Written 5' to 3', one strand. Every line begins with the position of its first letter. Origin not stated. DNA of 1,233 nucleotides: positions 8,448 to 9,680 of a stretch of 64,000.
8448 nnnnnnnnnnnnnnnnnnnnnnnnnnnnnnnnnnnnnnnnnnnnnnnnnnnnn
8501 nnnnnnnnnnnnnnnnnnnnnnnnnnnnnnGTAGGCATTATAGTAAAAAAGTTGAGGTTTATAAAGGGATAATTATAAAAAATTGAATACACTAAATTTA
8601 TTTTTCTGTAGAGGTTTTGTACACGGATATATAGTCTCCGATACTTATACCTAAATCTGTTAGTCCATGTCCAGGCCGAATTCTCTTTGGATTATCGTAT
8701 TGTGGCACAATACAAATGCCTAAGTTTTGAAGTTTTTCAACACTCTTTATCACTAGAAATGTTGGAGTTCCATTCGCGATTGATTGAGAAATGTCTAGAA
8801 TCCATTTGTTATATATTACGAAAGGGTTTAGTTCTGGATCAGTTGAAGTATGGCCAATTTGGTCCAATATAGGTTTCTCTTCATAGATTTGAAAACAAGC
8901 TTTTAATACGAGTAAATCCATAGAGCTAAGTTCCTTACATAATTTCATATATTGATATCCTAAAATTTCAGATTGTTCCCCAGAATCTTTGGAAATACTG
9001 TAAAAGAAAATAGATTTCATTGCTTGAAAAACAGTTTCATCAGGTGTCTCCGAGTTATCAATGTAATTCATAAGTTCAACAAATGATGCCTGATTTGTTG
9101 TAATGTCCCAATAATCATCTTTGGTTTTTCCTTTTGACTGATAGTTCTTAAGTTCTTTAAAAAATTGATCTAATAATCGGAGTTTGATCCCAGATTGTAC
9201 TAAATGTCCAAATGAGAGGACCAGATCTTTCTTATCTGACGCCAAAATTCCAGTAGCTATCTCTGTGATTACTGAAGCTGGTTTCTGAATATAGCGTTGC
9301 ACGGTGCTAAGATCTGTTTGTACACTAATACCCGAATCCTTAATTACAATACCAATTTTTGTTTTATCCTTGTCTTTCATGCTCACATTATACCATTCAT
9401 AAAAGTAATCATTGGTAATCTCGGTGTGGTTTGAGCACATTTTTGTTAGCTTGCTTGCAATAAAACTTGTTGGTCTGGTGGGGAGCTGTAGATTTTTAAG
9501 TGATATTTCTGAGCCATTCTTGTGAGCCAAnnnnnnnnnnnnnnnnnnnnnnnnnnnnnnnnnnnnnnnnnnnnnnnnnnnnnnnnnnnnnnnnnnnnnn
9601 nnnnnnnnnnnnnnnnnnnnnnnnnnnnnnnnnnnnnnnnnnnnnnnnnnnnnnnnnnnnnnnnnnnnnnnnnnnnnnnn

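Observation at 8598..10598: XRE-HTH / small ORF / JAB(MPN+) metalloprotease / unknown 280-aa protein cassette next to thrS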

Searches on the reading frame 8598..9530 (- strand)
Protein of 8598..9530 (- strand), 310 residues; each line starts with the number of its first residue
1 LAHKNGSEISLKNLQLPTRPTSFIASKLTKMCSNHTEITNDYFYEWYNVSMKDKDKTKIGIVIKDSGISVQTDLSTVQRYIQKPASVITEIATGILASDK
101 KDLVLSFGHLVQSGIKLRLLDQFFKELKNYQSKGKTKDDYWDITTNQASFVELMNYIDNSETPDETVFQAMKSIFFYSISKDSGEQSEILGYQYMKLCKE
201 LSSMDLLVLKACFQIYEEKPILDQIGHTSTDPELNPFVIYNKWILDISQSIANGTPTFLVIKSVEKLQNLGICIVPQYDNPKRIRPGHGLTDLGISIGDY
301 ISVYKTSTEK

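Call 3: search_protein_families(library=pfam, proteins=[window:8598-9530:-], max_evalue=1)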
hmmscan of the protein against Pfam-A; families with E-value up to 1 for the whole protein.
window:8598-9530:- (310 aa): 3 families
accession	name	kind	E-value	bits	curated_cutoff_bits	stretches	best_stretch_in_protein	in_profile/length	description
PF12212.14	PAZ_2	-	0.083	13.2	23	1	168-224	4-60/127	PAZ domain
PF14687.11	DUF4460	-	0.096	13.2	25.5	1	145-189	35-80/110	Domain of unknown function (DUF4460)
PF17797.7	RL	-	0.14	12.6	22.8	1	25-49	27-51/71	RL domain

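Call 4: search_protein_families(library=padloc, proteins=[window:8598-9530:-], max_evalue=1)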
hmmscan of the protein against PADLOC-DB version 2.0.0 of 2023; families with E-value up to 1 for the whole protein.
window:8598-9530:- (310 aa): 0 families

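Call 5: search_protein_families(library=phrogs, proteins=[window:8598-9530:-], max_evalue=1)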
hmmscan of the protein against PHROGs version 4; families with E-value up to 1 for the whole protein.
window:8598-9530:- (310 aa): 1 family
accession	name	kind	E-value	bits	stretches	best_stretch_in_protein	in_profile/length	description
phrog_6287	-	moron, auxiliary metabolic gene and host takeover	0.07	13.3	1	21-74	33-86/304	BstA abortive infection system, replication inhibitor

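Call 8: find_homologous_proteins(query=window:8598-9440:-, max_evalue=0.01)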
Query window:8598-9440:- (280 aa): 8 proteins with E <= 0.01 among 431 candidates.
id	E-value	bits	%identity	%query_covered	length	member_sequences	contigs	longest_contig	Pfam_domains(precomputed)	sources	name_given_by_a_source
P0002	5.9e-167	572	100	93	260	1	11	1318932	-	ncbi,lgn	-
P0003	3.1e-84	300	73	64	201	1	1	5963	-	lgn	-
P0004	1.6e-31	128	36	83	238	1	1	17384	-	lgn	-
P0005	2.9e-29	120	35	79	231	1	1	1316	-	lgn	-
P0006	1.6e-28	118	35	78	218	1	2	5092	-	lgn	-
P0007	5.0e-16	77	34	53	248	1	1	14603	-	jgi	jgi:hypothetical protein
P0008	8.0e-9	53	27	52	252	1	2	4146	-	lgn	-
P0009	1.4e-8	52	26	52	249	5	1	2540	-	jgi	jgi:hypothetical protein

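Call 10: find_encoding_contigs(protein=P0004, flank=10000, max_places=4)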
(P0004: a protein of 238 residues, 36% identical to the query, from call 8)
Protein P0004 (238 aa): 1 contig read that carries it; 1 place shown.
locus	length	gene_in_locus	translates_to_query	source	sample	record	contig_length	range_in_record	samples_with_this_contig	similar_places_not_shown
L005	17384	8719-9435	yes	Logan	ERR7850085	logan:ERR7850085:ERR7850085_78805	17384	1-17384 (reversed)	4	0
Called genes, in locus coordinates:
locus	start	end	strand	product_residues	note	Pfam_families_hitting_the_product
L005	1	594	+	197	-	?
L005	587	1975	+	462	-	PF10396:TrmE_N, PF00350:Dynamin_N (faint), PF12631:MnmE_helical, PF00009:GTP_EFTU (faint), PF01926:MMR_HSR1, PF02421:FeoB_N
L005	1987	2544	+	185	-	PF01227:GTP_cyclohydroI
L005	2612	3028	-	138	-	-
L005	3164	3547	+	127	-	PF01740:STAS, PF13466:STAS_2 (weak)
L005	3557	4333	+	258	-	PF07885:Ion_trans_2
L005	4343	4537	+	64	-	-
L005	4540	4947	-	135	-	PF13335:Mg_chelatase_C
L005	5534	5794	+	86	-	PF12728:HTH_17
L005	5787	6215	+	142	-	PF02661:Fic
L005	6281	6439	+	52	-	-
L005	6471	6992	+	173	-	-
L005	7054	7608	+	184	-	-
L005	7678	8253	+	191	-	PF15956:DUF4760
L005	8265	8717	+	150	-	-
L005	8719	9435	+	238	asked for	-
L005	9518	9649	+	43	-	-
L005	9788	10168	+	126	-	PF00376:MerR, PF12728:HTH_17, PF13411:MerR_1 (weak)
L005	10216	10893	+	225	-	-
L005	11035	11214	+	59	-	PF13411:MerR_1, PF00376:MerR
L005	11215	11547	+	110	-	-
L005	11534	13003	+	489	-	-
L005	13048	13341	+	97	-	PF04026:SpoVG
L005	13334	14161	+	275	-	PF04492:Phage_rep_O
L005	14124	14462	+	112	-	-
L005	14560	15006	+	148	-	-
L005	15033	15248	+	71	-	-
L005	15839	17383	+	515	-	?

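Call 11: find_encoding_contigs(protein=P0007, flank=10000, max_places=4)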
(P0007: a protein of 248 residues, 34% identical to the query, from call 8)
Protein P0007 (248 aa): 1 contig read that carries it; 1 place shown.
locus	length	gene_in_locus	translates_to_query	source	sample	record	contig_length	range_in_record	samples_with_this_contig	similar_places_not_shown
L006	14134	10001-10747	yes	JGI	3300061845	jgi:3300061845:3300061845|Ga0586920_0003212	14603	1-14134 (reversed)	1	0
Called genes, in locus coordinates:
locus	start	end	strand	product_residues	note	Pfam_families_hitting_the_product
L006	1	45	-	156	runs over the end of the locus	-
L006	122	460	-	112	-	PF20619:DUF6804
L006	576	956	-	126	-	PF00072:Response_reg (weak)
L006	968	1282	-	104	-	-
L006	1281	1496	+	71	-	-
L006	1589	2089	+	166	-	PF04969:CS (weak), PF00011:HSP20, PF17886:ArsA_HSP20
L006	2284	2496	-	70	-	-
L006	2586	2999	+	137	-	PF00589:Phage_integrase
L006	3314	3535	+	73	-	-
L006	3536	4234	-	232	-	-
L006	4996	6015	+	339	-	PF13481:AAA_25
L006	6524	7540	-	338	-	-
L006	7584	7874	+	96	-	-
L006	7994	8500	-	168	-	-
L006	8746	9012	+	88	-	-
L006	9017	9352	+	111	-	-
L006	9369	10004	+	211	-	PF13643:DUF4145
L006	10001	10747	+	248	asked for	-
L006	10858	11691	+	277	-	-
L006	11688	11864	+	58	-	-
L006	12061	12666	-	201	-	PF12760:Zn_ribbon_IS1595, PF12762:DDE_Tnp_IS1595 (weak)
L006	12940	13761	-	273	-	PF00589:Phage_integrase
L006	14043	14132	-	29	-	?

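Call 12: find_encoding_contigs(protein=P0003, flank=10000, max_places=4)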
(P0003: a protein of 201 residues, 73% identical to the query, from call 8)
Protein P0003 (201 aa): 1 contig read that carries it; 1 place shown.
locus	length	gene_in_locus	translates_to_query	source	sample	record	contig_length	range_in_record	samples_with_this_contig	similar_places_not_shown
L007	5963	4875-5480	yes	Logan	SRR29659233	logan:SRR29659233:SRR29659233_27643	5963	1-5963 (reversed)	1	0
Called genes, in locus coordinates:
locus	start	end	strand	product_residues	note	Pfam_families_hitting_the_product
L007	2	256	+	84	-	?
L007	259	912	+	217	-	-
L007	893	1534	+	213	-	-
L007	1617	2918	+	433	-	PF07669:Eco57I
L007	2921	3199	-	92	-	-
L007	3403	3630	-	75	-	PF12844:HTH_19, PF13560:HTH_31, PF13443:HTH_26, PF01381:HTH_3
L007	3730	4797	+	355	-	PF00589:Phage_integrase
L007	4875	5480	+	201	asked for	-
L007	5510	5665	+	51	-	-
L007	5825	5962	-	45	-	?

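Call 22: find_homologous_proteins(query=A2, max_evalue=0.001)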
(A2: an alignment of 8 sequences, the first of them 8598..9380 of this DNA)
Query A2 (8 sequences) (260 aa, profile of the alignment): 278 proteins with E <= 0.001 among 8000 candidates; the best 120 are listed.
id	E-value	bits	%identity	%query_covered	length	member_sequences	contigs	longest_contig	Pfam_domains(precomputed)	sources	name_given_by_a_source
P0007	3.0e-99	349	34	57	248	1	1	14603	-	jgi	jgi:hypothetical protein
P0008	4.0e-97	342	27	56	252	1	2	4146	-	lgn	-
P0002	9.0e-96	338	100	100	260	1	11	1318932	-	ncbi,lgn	-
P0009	7.7e-95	335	23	90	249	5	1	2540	-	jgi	jgi:hypothetical protein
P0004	1.9e-93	330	36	89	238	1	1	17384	-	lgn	-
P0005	2.0e-92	327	35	85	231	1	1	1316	-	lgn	-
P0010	3.1e-85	304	25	92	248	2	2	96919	-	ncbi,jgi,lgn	ncbi:MAG TPA: hypothetical protein VGH51_04725 [Candidatus Angelobacter sp.]|jgi:hypothetical protei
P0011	7.3e-84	299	35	89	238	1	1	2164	-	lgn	-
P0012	1.8e-83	298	35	55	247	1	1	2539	-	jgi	jgi:hypothetical protein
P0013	2.1e-83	298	28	90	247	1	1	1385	-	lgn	-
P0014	2.9e-82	294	27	90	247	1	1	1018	-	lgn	-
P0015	3.4e-82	294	27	90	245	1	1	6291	-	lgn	-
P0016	6.5e-82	293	28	90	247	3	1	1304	-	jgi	-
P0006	1.4e-81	292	36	84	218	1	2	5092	-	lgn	-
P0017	2.1e-81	291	28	98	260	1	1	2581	-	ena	-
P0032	1.1e-79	285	39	93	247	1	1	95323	-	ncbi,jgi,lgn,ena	-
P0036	3.9e-79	284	33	90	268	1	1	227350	-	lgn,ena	-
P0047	7.7e-78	279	35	58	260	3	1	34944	-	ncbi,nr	ncbi:MAG TPA: hypothetical protein VHA33_21505 [Candidatus Angelobacter sp.]|nr:hypothetical protein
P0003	6.1e-75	270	73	69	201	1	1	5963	-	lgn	-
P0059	9.0e-75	269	37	56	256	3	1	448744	-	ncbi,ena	-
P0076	1.3e-72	262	40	62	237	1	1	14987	-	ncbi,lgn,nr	ncbi:MAG: hypothetical protein PHG69_00055 [Candidatus Omnitrophica bacterium]|nr:hypothetical prote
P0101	1.8e-69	252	35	52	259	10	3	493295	-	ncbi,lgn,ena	ncbi:MAG: hypothetical protein WBQ76_02420 [Candidatus Korobacteraceae bacterium]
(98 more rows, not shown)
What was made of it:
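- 8598..9380 (-): 260-aa all-alpha protein of a widespread, unannotated singleton family with an invariant E/G/D/F/W set and an 'ETPDEE' motif. Distantly Abi_alpha-like. At least 278 family members (call 22).
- Checked: It belongs to a family of at least 278 clusters (call 22).
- The p260 family has at least 278 clusters (call 22).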

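Call 24: find_encoding_contigs(protein=P0032, flank=6000, max_places=2)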
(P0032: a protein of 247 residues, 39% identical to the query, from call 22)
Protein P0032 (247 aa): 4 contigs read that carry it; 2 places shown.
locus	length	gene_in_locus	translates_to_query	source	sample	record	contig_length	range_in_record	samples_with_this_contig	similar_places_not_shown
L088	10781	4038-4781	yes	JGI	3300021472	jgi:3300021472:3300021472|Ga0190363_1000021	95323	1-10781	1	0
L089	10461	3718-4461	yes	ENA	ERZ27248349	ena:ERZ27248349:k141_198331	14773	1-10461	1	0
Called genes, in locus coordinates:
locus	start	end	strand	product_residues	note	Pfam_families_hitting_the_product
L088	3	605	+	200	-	?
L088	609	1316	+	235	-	PF20582:UPF0758_N, PF12826:HHH_2, PF14520:HHH_5 (weak), PF04002:RadC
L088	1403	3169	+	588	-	PF12161:HsdM_N, PF02384:N6_Mtase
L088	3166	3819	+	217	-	PF01936:NYN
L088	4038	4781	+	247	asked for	-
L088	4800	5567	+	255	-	PF13365:Trypsin_2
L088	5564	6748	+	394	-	PF01420:Methylase_S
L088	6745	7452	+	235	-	-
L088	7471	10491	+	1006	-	PF04313:HSDR_N, PF04851:ResIII, PF18766:SWI2_SNF2, PF22679:T1R_D3-like, PF11867:T1RH-like_C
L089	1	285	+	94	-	?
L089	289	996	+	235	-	PF20582:UPF0758_N, PF12826:HHH_2, PF14520:HHH_5 (weak), PF04002:RadC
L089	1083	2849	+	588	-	PF12161:HsdM_N, PF02384:N6_Mtase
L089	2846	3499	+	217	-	PF01936:NYN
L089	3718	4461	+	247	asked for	-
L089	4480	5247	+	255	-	PF13365:Trypsin_2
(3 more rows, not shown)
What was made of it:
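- p260 contexts: inside a type I R-M operon with NYN and Trypsin_2 genes (call 24); overlapped by a DUF4145 gene among integrases and an IS1595 element (call 11); in a block with Fic, HTH_17 and phage RepO genes (call 10); next to an integrase (call 12). Two other p260 homologues follow predicted nuclease-type genes: NYN in L088 and DUF4145 in L006 (calls 11, 24).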

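Call 25: find_encoding_contigs(protein=P0036, flank=6000, max_places=2)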
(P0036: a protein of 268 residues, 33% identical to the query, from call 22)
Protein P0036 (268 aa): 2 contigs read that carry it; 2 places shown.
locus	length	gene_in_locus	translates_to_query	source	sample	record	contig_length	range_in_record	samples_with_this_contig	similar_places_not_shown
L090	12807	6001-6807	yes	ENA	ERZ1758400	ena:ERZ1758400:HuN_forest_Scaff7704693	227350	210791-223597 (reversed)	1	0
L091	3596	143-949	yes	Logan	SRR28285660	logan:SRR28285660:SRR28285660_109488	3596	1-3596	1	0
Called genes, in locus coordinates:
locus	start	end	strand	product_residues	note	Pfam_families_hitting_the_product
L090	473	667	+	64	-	-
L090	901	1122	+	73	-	-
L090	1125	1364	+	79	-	-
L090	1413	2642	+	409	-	PF05065:Phage_capsid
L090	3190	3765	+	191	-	-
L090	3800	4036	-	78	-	-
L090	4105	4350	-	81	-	-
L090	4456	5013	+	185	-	-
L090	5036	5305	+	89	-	-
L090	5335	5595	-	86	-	-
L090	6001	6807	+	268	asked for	-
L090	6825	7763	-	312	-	PF11185:DUF2971 (weak)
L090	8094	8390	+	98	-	PF11154:DUF2934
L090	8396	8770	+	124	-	PF00072:Response_reg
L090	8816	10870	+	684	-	PF01578:Cytochrom_C_asm, PF16327:CcmF_C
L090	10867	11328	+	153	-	PF03918:CcmH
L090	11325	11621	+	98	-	-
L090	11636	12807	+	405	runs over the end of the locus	PF13620:CarboxypepD_reg (faint)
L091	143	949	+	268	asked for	-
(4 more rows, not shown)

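Call 26: find_encoding_contigs(protein=P0010, flank=6000, max_places=2)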
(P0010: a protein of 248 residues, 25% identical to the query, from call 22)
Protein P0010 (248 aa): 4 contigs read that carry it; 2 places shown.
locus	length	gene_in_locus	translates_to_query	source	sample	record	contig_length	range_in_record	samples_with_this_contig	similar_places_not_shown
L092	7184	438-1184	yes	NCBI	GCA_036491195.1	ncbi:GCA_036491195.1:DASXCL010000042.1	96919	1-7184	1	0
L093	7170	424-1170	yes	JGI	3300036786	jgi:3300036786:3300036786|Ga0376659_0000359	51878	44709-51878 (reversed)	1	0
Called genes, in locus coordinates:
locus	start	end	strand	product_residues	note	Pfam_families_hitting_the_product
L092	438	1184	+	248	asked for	-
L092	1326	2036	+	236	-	-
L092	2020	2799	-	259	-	-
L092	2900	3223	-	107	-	-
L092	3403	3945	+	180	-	PF06319:MmcB-like (faint)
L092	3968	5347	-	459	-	-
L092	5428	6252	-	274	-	PF00561:Abhydrolase_1, PF12146:Hydrolase_4, PF12697:Abhydrolase_6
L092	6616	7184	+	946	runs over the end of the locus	PF17820:PDZ_6 (weak), PF13185:GAF_2 (weak), PF13492:GAF_3 (weak), PF00989:PAS (weak), PF08448:PAS_4 (weak), PF13426:PAS_9 (weak), PF00512:HisKA, PF02518:HATPase_c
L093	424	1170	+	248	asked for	-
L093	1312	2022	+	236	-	-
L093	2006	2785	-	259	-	-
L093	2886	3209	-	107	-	-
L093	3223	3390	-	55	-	-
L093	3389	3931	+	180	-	PF06319:MmcB-like (faint)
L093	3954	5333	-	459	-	-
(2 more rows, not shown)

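Call 31: search_protein_families(library=pfam, alignment_id=A3, max_evalue=0.1)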
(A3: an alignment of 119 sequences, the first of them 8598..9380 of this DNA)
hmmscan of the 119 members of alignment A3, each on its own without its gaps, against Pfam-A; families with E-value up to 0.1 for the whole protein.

A. member 1, window:8598-9380:- (260 aa): 2 families
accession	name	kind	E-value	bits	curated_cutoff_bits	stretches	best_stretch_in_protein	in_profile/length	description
PF14687.11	DUF4460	-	0.073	13.5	25.5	0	95-139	35-80/110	Domain of unknown function (DUF4460)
PF12212.14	PAZ_2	-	0.078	13.3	23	0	118-174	4-60/127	PAZ domain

B. families by the number of members that match (of 119 scanned): 24 families
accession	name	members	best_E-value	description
PF19702.4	DUF6200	22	0.0035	Family of unknown function (DUF6200)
PF14337.13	Abi_alpha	8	9.1e-05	Abortive infection alpha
PF12872.13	OST-HTH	3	0.042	OST-HTH/LOTUS domain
PF12470.13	SUFU_C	2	0.0041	Suppressor of Fused Gli/Ci N terminal binding domain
PF08023.17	Antimicrobial_2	2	0.044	Frog antimicrobial peptide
PF06819.16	Arc_PepC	2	0.084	Archaeal Peptidase A24 C-terminal Domain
PF02888.21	CaMBD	1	0.0022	Calmodulin binding domain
PF00958.27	GMP_synt_C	1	0.0084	GMP synthase C terminal domain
PF24622.1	TMP_4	1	0.016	Tape measure protein domain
PF00406.28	ADK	1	0.021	Adenylate kinase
PF00702.32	Hydrolase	1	0.025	haloacid dehalogenase-like hydrolase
PF14315.11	DUF4380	1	0.029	Domain of unknown function (DUF4380)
PF04408.29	HA2_N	1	0.04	Helicase associated domain (HA2), winged-helix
PF11320.13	DUF3122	1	0.043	Protein of unknown function (DUF3122)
PF07848.18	PaaX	1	0.045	PaaX-like protein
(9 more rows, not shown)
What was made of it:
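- On Abi_alpha (PF14337): 8 of 119 members hit at E 0.1 or better (call 31).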

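Call 32: search_protein_families(library=padloc, alignment_id=A3, max_evalue=0.1)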
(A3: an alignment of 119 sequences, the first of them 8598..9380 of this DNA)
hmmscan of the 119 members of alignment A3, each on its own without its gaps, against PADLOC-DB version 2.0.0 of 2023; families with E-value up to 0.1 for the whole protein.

A. member 1, window:8598-9380:- (260 aa): 0 families

B. families by the number of members that match (of 119 scanned): 16 families
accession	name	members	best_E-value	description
PDLC00517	JetC1|JetC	3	0.00075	DUF3584 domain; MukB-like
PDLC01859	CARF3--CARF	2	0.0078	-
PDLC01262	Cas5a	2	0.028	CAS-I-A; effector_G5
PDLC03805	RTasMBL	1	0.00091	DRT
PDLC03191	Specificity_I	1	0.0063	Type I specificity subunit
PDLC04712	PDC-M57A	1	0.0065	-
PDLC01075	C3a139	1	0.0082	HKD+Snf2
PDLC01569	Cas8a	1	0.0091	CAS-I-A; effector_LS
PDLC04567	PDC-M30A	1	0.012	-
PDLC01530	Csx24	1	0.015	CAS-III-D; effector_UNK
PDLC04448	PDC-M14B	1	0.019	-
PDLC02189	DUF1156_MTase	1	0.02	-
PDLC02510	BrxP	1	0.023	BrxP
PDLC04410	PDC-M09B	1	0.026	-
PDLC00603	ZorA1|ZorA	1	0.028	MotA/ExbB/TolQ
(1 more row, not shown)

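Call 43: predict_structure(alignment_id=A3)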
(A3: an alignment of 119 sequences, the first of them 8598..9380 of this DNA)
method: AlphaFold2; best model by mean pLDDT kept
length: 260 residues; sequences in the alignment: 119
mean_pLDDT: 79.5   pTM: 0.75
mean pLDDT of the five models: 79.5, 79.3, 77.5, 77.0, 75.4
residues with pLDDT >= 90: 134; 70-90: 39; 50-70: 64; < 50: 23
segments of 3 or more residues with pLDDT < 50: 1-14, 16-22
pLDDT, mean of each block of 10 residues (from residue 1): 43 39 58 59 58 65 86 92 95 94 91 93 96 96 97 97 87 52 73 92 91 97 81 66 95 75
secondary structure, 60 per line:
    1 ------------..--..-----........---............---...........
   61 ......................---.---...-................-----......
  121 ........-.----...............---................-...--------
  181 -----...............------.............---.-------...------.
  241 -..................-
elements in order: H24-31 H35-46 H50-82 H94-109 H115-128 H135-149 H153-168 H186-200 H207-219 H242-259
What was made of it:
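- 8598..9380 (-): AF2 with a 119-sequence alignment gave pLDDT 79.5 and pTM 0.75, with ten helices (call 43).
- On Tox-JAB-2 / Pfam DUF4329: The downstream gene is a 260-aa all-alpha protein (call 43).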

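Call 50: fold_search(model_id=the predicted structure, library=pdb)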
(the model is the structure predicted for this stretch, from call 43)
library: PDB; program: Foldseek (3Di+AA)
matches with E <= 10: 78; with E <= 0.001: 0
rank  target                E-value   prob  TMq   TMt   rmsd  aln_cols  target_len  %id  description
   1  1rkg_A                8.2e-01  0.06  0.14  0.14  18.8       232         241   13  crystal structure of the rat vitamin D receptor ligand binding domain complexed with 2MbisP and a synthetic peptide co (released 2004-04-13)
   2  3vt7_A                9.0e-01  0.05  0.13  0.15  18.3       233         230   16  Crystal structures of rat VDR-LBD with W282R mutation (released 2013-05-22)
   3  5gie_D                1.3e+00  0.04  0.13  0.14  17.1       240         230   14  Crystal structure of VDR in complex with DLAM-4P (P21 form) (released 2016-12-07)
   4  3a2j                  1.4e+00  0.04  0.12  0.13  20.0       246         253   15  Crystal structure of the human vitamin D receptor (H305F/H397F) ligand binding domain complexed with TEI-9647 (released 2010-05-26)
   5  2zmi_A                1.6e+00  0.04  0.14  0.14  17.6       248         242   14  Crystal Structure of Rat Vitamin D Receptor Bound to Adamantyl Vitamin D Analogs: Structural Basis for Vitamin D Recep (released 2008-09-02)
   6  3a2h_A                2.0e+00  0.03  0.13  0.14  18.1       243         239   16  Crystal structure of the rat vitamin D receptor ligand binding domain complexed with TEI-9647 and a synthetic peptide  (released 2010-05-26)
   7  3odn                  2.1e+00  0.03  0.14  0.11  28.4       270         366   10  The crystal structure of Drosophila Dally-Like Protein core domain (released 2011-07-27)
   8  5xzh_A                2.1e+00  0.03  0.13  0.14  17.2       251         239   15  Vitamin D receptor with a synthetic ligand ADRO2 (released 2018-07-25)
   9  5tub_A                2.3e+00  0.06  0.17  0.14  14.6       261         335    8  Crystal Structure of the Shark TBC1D15 GAP Domain (released 2017-02-22)
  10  9j3v_D                2.3e+00  0.04  0.13  0.13  20.4       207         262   10  Fe2+/Fe2+ PolF-L-isoleucine complex (released 2025-10-08)
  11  5q0k_A                2.3e+00  0.04  0.13  0.15  17.1       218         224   12  Ligand binding to FARNESOID-X-RECEPTOR (released 2017-07-05)
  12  5q0q_C                2.4e+00  0.04  0.14  0.16  16.9       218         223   12  Ligand binding to FARNESOID-X-RECEPTOR (released 2017-07-05)
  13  7ank_A                2.5e+00  0.04  0.13  0.09  27.5       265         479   11  Crystal structure of sarcomeric protein FATZ-1 (d91-FATZ-1 construct) in complex with half dimer of alpha-actinin-2 (released 2021-06-30)
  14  7o3v_G                2.5e+00  0.03  0.13  0.13  25.1       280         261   13  Stalk complex structure (TrwJ/VirB5-TrwI/VirB6) from the fully-assembled R388 type IV secretion system determined by c (released 2022-06-22)
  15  3wt6_A                2.5e+00  0.02  0.14  0.14  18.0       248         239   15  A mixed population of antagonist and agonist binding conformers in a single crystal explains partial agonism against v (released 2014-06-11)
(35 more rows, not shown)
